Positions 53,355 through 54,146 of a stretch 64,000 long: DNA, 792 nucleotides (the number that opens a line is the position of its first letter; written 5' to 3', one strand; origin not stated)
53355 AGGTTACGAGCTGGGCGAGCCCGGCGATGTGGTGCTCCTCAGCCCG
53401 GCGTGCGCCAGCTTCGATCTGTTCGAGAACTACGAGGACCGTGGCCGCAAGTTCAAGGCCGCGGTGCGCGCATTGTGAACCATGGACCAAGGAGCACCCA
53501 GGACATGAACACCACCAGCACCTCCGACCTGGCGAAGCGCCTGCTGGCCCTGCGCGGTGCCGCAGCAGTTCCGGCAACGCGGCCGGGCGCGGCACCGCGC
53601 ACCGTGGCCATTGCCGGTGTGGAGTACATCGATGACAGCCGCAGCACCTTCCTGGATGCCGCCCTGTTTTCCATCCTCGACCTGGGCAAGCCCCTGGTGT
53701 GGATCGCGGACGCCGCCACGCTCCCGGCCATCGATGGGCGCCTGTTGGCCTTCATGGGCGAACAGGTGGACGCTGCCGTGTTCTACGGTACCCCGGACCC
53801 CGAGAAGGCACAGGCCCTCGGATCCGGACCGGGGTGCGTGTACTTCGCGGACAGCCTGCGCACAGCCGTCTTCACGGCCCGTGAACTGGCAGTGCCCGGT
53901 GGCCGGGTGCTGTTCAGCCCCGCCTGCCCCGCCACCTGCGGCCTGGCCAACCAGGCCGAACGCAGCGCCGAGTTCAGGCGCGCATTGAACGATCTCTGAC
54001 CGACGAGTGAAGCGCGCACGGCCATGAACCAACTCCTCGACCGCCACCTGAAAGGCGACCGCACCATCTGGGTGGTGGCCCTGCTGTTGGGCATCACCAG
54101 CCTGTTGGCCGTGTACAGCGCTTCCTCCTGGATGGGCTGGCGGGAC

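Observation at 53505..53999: Orphan ORF between murD and ftsW is a paralog of the MurD C-terminal domain only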

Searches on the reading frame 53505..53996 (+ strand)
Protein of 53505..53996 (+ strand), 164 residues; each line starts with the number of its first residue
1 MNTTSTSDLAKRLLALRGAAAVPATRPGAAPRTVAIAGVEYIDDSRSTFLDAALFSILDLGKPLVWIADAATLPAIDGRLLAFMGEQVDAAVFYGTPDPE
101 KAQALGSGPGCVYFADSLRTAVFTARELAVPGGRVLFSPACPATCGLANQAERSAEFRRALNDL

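Call 4: search_protein_families(library=pfam, proteins=[window:53505-53996:+], max_evalue=1)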
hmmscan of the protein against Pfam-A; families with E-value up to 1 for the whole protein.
window:53505-53996:+ (164 aa): 2 families
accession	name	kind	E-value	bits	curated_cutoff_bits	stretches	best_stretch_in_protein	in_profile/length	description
PF02875.26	Mur_ligase_C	-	0.097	13.9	28.4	1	81-141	63-127/127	Mur ligase, glutamate ligase domain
PF04954.18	SIP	-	0.097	13.6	26.3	1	65-109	5-48/119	Siderophore-interacting protein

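Call 5: search_protein_families(library=ncbifam, proteins=[window:53505-53996:+], max_evalue=1)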
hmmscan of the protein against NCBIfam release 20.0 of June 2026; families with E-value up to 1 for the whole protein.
window:53505-53996:+ (164 aa): 1 family
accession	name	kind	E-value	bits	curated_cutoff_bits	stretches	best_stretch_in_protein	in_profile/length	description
TIGR01087.1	murD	equivalog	5.2e-14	52.2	211.95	1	36-161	314-439/441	UDP-N-acetylmuramoyl-L-alanine--D-glutamate ligase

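Call 6: find_homologous_proteins(query=window:53505-53996:+, max_evalue=0.001)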
Query window:53505-53996:+ (164 aa): 52 proteins with E <= 0.001 among 762 candidates.
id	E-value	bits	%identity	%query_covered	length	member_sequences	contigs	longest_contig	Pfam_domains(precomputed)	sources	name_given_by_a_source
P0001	2.8e-90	318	93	100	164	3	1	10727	-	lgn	-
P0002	2.2e-51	192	58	100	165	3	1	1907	-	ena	-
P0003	2.5e-51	191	61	100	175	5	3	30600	-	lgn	-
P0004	1.1e-50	189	62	87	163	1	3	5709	-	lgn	-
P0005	1.5e-49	186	58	100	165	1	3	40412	-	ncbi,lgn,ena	-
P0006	2.6e-49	185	56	100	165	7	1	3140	-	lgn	-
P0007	3.6e-48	181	64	79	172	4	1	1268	-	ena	-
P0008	2.8e-47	178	56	100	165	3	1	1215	-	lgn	-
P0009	2.8e-47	178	59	100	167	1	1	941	-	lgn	-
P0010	3.5e-47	178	55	100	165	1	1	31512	-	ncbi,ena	-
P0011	6.0e-47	177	56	100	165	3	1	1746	-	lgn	-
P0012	1.3e-46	176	53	100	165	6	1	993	-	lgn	-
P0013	1.8e-46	176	60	100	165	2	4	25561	-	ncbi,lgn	-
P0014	1.0e-45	173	57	100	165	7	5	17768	-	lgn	-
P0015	1.9e-45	172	58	100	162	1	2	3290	-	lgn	-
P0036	2.6e-27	113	45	95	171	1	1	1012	PF02875.27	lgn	-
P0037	5.2e-27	112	48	79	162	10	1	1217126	-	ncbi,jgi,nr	ncbi:MAG: hypothetical protein M9900_09550 [Flavobacteriales bacterium]|nr:hypothetical protein [Fla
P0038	1.3e-26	111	47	88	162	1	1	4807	PF02875.27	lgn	-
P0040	8.7e-26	108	43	88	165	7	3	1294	PF02875.27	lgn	-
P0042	1.6e-25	108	48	88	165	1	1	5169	PF02875.27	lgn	-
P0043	1.8e-25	107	45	88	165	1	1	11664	PF02875.27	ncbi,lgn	-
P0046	1.2e-23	102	44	88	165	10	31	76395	PF02875.27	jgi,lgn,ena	jgi:UDP-N-acetylmuramoylalanine--D-glutamate ligase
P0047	4.9e-23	99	46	79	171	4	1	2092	PF02875.27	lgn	-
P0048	3.1e-22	97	46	81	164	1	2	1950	PF02875.27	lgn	-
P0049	6.8e-22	96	43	91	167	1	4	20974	PF02875.27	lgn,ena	-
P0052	2.1e-17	81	37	99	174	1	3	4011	-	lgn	-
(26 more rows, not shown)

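Call 8: find_encoding_contigs(protein=P0037, flank=6000, max_places=3)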
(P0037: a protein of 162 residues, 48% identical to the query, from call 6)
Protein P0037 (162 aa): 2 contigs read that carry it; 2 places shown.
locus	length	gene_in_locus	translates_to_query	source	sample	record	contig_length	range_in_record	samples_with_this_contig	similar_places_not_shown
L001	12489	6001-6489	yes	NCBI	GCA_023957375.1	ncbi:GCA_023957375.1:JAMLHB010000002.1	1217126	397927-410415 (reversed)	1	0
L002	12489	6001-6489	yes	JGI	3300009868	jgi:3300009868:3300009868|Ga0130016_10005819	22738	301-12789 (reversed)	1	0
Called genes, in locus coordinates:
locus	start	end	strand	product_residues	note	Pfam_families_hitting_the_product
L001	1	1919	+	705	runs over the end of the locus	PF03717:PBP_dimer (faint), PF00905:Transpeptidase, PF03793:PASTA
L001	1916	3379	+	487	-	PF01225:Mur_ligase (weak), PF08245:Mur_ligase_M, PF02875:Mur_ligase_C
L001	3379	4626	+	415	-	PF10555:MraY_sig1 (weak), PF00953:Glycos_transf_4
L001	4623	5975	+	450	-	PF21377:MurD_N (faint), PF21799:MurD-like_N (weak), PF08245:Mur_ligase_M, PF02875:Mur_ligase_C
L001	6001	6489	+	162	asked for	-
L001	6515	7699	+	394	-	PF01098:FTSW_RODA_SPOVE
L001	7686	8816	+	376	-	PF03033:Glyco_transf_28, PF13579:Glyco_trans_4_4 (weak), PF04101:Glyco_tran_28_C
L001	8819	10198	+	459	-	PF01225:Mur_ligase, PF08245:Mur_ligase_M, PF02875:Mur_ligase_C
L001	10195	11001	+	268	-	-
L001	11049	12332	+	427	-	PF11104:PilM_2 (faint), PF14450:FtsA, PF02491:SHS2_FTSA, PF06723:MreB_Mbl, PF06277:EutA (weak), PF14450:FtsA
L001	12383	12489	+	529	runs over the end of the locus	PF00091:Tubulin, PF12327:FtsZ_C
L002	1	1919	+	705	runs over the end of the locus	PF00905:Transpeptidase, PF03793:PASTA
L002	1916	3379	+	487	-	PF01225:Mur_ligase (weak), PF08245:Mur_ligase_M, PF02875:Mur_ligase_C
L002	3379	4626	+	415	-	PF10555:MraY_sig1 (weak), PF00953:Glycos_transf_4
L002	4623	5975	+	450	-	PF21377:MurD_N (faint), PF21799:MurD-like_N (weak), PF08245:Mur_ligase_M, PF02875:Mur_ligase_C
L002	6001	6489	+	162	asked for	-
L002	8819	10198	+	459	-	PF01225:Mur_ligase, PF08245:Mur_ligase_M, PF02875:Mur_ligase_C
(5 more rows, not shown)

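Call 9: find_encoding_contigs(protein=P0046, flank=6000, max_places=3)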
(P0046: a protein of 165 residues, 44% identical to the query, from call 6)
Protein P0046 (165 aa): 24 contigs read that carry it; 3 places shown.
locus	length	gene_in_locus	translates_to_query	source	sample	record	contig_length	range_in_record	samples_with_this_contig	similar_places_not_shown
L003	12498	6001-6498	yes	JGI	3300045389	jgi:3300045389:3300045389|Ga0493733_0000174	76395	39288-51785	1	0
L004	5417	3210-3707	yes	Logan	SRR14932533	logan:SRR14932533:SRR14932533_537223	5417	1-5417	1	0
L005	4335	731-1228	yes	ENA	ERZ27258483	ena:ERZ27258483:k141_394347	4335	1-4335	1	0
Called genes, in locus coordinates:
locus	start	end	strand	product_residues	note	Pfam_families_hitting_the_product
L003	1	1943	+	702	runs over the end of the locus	PF03717:PBP_dimer, PF00905:Transpeptidase, PF03793:PASTA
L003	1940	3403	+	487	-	PF01225:Mur_ligase, PF08245:Mur_ligase_M, PF02875:Mur_ligase_C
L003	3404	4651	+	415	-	PF10555:MraY_sig1 (weak), PF00953:Glycos_transf_4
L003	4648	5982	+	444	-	PF21377:MurD_N, PF21799:MurD-like_N, PF08245:Mur_ligase_M, PF02875:Mur_ligase_C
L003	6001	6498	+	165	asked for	PF02875:Mur_ligase_C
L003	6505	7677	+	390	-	PF01098:FTSW_RODA_SPOVE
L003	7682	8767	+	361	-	PF03033:Glyco_transf_28, PF13579:Glyco_trans_4_4 (weak), PF04101:Glyco_tran_28_C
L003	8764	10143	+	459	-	PF01225:Mur_ligase, PF08245:Mur_ligase_M, PF02875:Mur_ligase_C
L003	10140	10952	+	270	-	-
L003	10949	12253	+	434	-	PF14450:FtsA, PF02491:SHS2_FTSA, PF00012:HSP70 (faint), PF06277:EutA (weak), PF06723:MreB_Mbl, PF11104:PilM_2 (weak), PF14450:FtsA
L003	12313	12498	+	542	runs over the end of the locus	PF00091:Tubulin, PF12327:FtsZ_C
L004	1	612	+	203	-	?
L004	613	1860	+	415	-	PF10555:MraY_sig1 (weak), PF00953:Glycos_transf_4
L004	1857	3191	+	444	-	PF21377:MurD_N, PF21799:MurD-like_N, PF08245:Mur_ligase_M, PF02875:Mur_ligase_C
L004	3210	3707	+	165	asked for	PF02875:Mur_ligase_C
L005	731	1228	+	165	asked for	PF02875:Mur_ligase_C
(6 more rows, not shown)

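Call 10: find_encoding_contigs(protein=P0052, flank=6000, max_places=3)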
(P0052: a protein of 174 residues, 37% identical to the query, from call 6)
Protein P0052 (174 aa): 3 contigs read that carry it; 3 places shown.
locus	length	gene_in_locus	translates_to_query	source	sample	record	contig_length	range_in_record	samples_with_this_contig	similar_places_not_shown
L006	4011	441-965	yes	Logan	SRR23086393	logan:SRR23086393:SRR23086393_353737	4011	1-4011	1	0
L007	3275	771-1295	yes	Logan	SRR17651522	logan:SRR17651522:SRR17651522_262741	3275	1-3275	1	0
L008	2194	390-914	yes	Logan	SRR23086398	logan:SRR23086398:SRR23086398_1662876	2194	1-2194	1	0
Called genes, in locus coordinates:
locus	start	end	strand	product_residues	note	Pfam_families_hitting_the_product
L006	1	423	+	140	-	?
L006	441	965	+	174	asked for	-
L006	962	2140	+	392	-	PF01098:FTSW_RODA_SPOVE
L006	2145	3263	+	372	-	PF03033:Glyco_transf_28, PF04101:Glyco_tran_28_C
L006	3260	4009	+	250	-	?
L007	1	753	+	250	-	?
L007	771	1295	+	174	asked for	-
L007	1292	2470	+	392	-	PF01098:FTSW_RODA_SPOVE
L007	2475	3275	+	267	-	?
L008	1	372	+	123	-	?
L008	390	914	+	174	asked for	-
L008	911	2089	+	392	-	PF01098:FTSW_RODA_SPOVE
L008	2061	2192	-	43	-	?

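Call 12: find_related_loci(query=A1, collection=genome_contigs, flank=4000)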
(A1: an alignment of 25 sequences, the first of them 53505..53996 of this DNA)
Query A1 (164 aa) in genome_contigs; peptide patterns used: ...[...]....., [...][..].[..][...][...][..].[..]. (x = any residue, [..] = any of these).
327 stretches matched a pattern; 85 encode a relative of the query (tblastn E <= 1e-3); the best 80 are kept; 80 distinct loci.
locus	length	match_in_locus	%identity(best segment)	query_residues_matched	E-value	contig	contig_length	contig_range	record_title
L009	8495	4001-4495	57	1-164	3e-57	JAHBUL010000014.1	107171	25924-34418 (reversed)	MAG: Flavobacteriales bacterium isolate ACE_BAC32 BAC32_14, whole genome shotgun sequence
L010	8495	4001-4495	56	1-164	4e-56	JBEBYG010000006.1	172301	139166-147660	MAG: Cryomorpha ignava isolate T2.bin.84 NODE_166_length_172301_cov_19.604833, whole genome shotgun sequence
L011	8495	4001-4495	56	1-164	7e-56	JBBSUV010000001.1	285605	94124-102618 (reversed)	MAG: Flavobacteriales bacterium isolate SVL2_sbin.57 SVL2_sbin.57_k141_769431_L_285605_cov_26.0401, whole genome shotgun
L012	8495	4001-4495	58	1-164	7e-56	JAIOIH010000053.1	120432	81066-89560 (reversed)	MAG: Flavobacteriales bacterium isolate MAG_25 contig_169220, whole genome shotgun sequence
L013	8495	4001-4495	58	1-164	4e-55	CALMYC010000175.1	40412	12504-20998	MAG TPA_asm: uncultured Flavobacteriales bacterium isolate SRR2107173_bin.31_CONCOCT_v1.1_MAG genome assembly, contig: E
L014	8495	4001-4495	55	1-164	3e-54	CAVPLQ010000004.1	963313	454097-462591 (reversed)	MAG: uncultured Flavobacteriales bacterium isolate MFD09964.bin.1.3 genome assembly, contig: contig_26730, whole genome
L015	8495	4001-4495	58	1-164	7e-53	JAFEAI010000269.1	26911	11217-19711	MAG: Bacteroidetes bacterium isolate SZAS LIN-79 LIN-664__269__length-26911, whole genome shotgun sequence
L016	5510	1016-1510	60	1-164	1e-52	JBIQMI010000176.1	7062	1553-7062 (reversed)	MAG: Cryomorphaceae bacterium isolate mag.29h NODE_2860_length_7062, whole genome shotgun sequence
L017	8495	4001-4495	58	1-164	3e-52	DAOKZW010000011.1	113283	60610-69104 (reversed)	MAG TPA_asm: Flavobacteriales bacterium isolate AMR_MDS_0060 NODE_105_length_113283_cov_12.082974, whole genome shotgun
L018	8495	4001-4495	53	1-164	3e-49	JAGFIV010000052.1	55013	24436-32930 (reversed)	MAG: Flavobacteriales bacterium isolate mag.6 k127_1249339, whole genome shotgun sequence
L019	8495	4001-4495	56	1-164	3e-47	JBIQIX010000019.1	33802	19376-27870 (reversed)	MAG: Flavobacteriales bacterium isolate mag.25f NODE_1738_length_33802, whole genome shotgun sequence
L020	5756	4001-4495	52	1-164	1e-46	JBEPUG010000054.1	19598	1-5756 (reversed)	MAG: Flavobacteriales bacterium isolate 22E.concoct.115 NODE_2312_length_19598_cov_6.578724, whole genome shotgun sequen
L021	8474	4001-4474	54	1-164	3e-46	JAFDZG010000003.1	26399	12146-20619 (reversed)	MAG: Bacteroidetes bacterium isolate SZAS-77 CK_MAG-49__3__length-26399, whole genome shotgun sequence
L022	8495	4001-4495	57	1-164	2e-49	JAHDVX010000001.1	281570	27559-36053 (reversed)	MAG: Flavobacteriales bacterium isolate BAC5 NODE_102_length_281570_cov_10.589247, whole genome shotgun sequence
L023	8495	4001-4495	55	1-164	8e-45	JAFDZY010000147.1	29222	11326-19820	MAG: Bacteroidetes bacterium isolate SZAS AMP-78 CK_MAG-79__147__length-29222, whole genome shotgun sequence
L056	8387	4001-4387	46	33-164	2e-29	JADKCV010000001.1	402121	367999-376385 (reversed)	MAG: Flavobacteriales bacterium isolate OdNE_18-Q3-R46-58_MAXAC.100_sub tig00003296-10-4015200, whole genome shotgun seq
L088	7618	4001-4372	43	38-164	6e-25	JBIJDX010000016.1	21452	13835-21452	MAG: Flavobacteriales bacterium isolate ME2006-08-30D12_3300044970_group2_bin25 Rohwer_bin945_scaffold_864_c1, whole gen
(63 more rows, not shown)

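Call 18: search_solved_structures(query=A1, max_evalue=0.01, show_alignments=3)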
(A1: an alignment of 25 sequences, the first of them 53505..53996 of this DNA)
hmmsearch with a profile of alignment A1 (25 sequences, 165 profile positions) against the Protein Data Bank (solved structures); distinct sequences matched with E-value up to 0.01: 11.
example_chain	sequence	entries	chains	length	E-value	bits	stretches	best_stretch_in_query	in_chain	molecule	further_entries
7sy9_A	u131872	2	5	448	4.2e-19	72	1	22-165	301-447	UDP-N-acetylmuramoylalanine--D-glutamate ligase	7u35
8dp2_A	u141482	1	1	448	4.2e-19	72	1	22-165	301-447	UDP-N-acetylmuramoylalanine--D-glutamate ligase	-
7sir_A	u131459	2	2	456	3.6e-13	52.7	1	21-165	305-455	UDP-N-acetylmuramoylalanine--D-glutamate ligase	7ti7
3lk7_A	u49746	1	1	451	1.7e-12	50.5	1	18-160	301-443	UDP-N-acetylmuramoylalanine--D-glutamate ligase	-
4buc_A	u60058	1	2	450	1.7e-09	40.7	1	26-160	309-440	UDP-N-ACETYLMURAMOYLALANINE--D-GLUTAMATE LIGASE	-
1e0d_A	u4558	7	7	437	4e-09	39.6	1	19-163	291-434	UDP-N-ACETYLMURAMOYLALANINE--D-GLUTAMATE LIGASE | UDP-N-ACETYLMURAMOYL-L-ALANINE:D-GLUTAMATE LIGASE | UDP-N-ACETYLMURAMOYL-L-ALANINE/:D-GLUTAMATE LIGASE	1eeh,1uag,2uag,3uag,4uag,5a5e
5a5f_A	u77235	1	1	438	4e-09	39.6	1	19-163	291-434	UDP-N-ACETYLMURAMOYLALANINE--D-GLUTAMATE LIGASE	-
2wjp_A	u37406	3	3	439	4e-09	39.6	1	19-163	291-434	UDP-N-ACETYLMURAMOYLALANINE--D-GLUTAMATE LIGASE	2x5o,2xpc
2jff_A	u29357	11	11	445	4.1e-09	39.5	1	19-163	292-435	UDP-N-ACETYLMURAMOYLALANINE--D-GLUTAMATE LIGASE | UDP-N-ACETYLMURAMOYL-ALANINE-D-GLUTAMATE LIGASE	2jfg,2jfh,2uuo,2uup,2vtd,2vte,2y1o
8v8w_A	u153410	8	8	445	4.2e-09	39.5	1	19-163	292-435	UDP-N-acetylmuramoylalanine--D-glutamate ligase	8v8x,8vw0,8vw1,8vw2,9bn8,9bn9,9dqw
8v8y_A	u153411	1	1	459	4.4e-09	39.4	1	19-163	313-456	UDP-N-acetylmuramoylalanine--D-glutamate ligase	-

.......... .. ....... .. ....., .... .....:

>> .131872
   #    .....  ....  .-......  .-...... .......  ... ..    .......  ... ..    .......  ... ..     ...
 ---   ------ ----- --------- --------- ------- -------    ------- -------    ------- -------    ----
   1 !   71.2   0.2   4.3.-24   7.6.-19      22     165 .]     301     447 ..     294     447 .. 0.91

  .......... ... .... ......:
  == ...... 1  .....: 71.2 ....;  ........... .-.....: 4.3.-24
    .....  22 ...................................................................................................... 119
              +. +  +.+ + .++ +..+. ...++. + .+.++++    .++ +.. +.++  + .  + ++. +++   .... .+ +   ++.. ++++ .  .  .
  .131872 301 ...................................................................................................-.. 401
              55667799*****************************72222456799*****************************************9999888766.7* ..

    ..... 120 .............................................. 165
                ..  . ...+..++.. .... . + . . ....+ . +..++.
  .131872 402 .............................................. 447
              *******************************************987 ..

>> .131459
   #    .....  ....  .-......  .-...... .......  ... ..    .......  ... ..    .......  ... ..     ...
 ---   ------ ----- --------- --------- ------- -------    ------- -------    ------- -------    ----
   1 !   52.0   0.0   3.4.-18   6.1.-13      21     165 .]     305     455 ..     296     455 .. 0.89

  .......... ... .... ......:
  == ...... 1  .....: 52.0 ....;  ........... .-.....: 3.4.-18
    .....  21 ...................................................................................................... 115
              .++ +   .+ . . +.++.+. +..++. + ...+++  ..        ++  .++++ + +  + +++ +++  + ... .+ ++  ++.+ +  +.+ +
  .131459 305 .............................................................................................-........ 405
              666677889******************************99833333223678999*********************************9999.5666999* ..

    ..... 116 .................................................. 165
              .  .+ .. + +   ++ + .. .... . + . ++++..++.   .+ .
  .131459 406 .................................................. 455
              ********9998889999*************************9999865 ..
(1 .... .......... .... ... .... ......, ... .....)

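Call 23: predict_structure(alignment_id=A2)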
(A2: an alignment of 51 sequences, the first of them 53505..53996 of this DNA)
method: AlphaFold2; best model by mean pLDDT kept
length: 164 residues; sequences in the alignment: 51
mean_pLDDT: 79.8   pTM: 0.78
mean pLDDT of the five models: 79.8, 79.6, 78.7, 78.2, 78.1
residues with pLDDT >= 90: 56; 70-90: 71; 50-70: 20; < 50: 17
segments of 3 or more residues with pLDDT < 50: 1-4, 21-29, 144-147
pLDDT, mean of each block of 10 residues (from residue 1): 56 68 44 83 84 88 93 86 90 88 73 91 95 91 56 86 89
secondary structure, 60 per line:
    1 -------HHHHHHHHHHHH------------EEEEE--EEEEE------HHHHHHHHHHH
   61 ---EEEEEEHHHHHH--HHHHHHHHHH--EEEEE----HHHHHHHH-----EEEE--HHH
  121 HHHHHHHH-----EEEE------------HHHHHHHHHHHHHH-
elements in order: H8-19 E32-36 E39-43 H50-60 E64-69 H70-75 H78-87 E90-94 H99-106 E112-115 H118-128 E134-137 H150-163

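Call 26: fold_search(model_id=the predicted structure, library=pdb)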
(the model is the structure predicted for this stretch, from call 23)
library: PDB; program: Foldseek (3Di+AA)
matches with E <= 10: 1296; with E <= 0.001: 33
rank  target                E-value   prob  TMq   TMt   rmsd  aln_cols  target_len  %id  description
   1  7sy9_A                5.0e-07  1.00  0.67  0.27   2.9       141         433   33  Crystal Structure of UDP-N-acetylmuramoylalanine--D-glutamate ligase (MurD) from Pseudomonas aeruginosa PAO1 (released 2021-12-15)
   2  7ti7                  8.9e-07  1.00  0.67  0.27   2.8       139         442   24  Crystal Structure of UDP-N-acetylmuramoylalanine-D-glutamate ligase from Acinetobacter baumannii AB5075-UW in complex wi (released 2022-01-26)
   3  7u35_C                1.2e-06  1.00  0.66  0.27   3.1       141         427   33  Crystal Structure of UDP-N-acetylmuramoylalanine--D-glutamate ligase (MurD) from Pseudomonas aeruginosa PAO1 in comple (released 2022-03-09)
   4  7sy9_B                1.4e-06  1.00  0.68  0.28   2.9       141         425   33  Crystal Structure of UDP-N-acetylmuramoylalanine--D-glutamate ligase (MurD) from Pseudomonas aeruginosa PAO1 (released 2021-12-15)
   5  7u35_A                2.5e-06  1.00  0.63  0.26   3.6       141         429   32  Crystal Structure of UDP-N-acetylmuramoylalanine--D-glutamate ligase (MurD) from Pseudomonas aeruginosa PAO1 in comple (released 2022-03-09)
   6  7u35_B                2.8e-06  1.00  0.65  0.26   3.9       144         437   33  Crystal Structure of UDP-N-acetylmuramoylalanine--D-glutamate ligase (MurD) from Pseudomonas aeruginosa PAO1 in comple (released 2022-03-09)
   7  8dp2                  3.0e-06  1.00  0.66  0.26   3.0       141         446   34  Crystal Structure of UDP-N-acetylmuramoylalanine--D-glutamate ligase (MurD) from Pseudomonas aeruginosa PAO1 in complex  (released 2022-08-17)
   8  7sir                  3.0e-06  1.00  0.62  0.26   3.9       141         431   24  Crystal Structure of UDP-N-acetylmuramoylalanine-D-glutamate ligase from Acinetobacter baumannii AB5075-UW (released 2021-11-03)
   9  3lk7                  1.0e-05  1.00  0.61  0.24   3.9       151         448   21  The Crystal Structure of UDP-N-acetylmuramoylalanine-D-glutamate (MurD) ligase from Streptococcus agalactiae to 1.5A (released 2010-02-09)
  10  1eeh                  1.1e-05  1.00  0.58  0.24   3.7       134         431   23  UDP-N-ACETYLMURAMOYL-L-ALANINE:D-GLUTAMATE LIGASE (released 2001-01-17)
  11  4buc_A                1.5e-05  1.00  0.58  0.24   4.6       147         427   16  CRYSTAL STRUCTURE OF MURD LIGASE FROM THERMOTOGA MARITIMA IN APO FORM (released 2013-07-17)
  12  2jfh                  7.2e-05  1.00  0.54  0.23   4.8       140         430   20  Crystal structure of MurD ligase in complex with L-Glu containing sulfonamide inhibitor (released 2007-05-15)
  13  2uag                  7.2e-05  1.00  0.55  0.23   4.8       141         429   20  UDP-N-ACETYLMURAMOYL-L-ALANINE:D-GLUTAMATE LIGASE (released 2000-02-25)
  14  8vw0                  8.2e-05  1.00  0.58  0.24   3.7       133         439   23  Crystal Structure of Apo UDP-N-acetylmuramoylalanine--D-glutamate ligase (MurD) from E. coli (AMP bound) (released 2024-02-14)
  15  2wjp                  8.2e-05  1.00  0.55  0.23   4.7       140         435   20  CRYSTAL STRUCTURE OF MURD LIGASE IN COMPLEX WITH D-GLU CONTAINING RHODANINE INHIBITOR (released 2010-08-25)
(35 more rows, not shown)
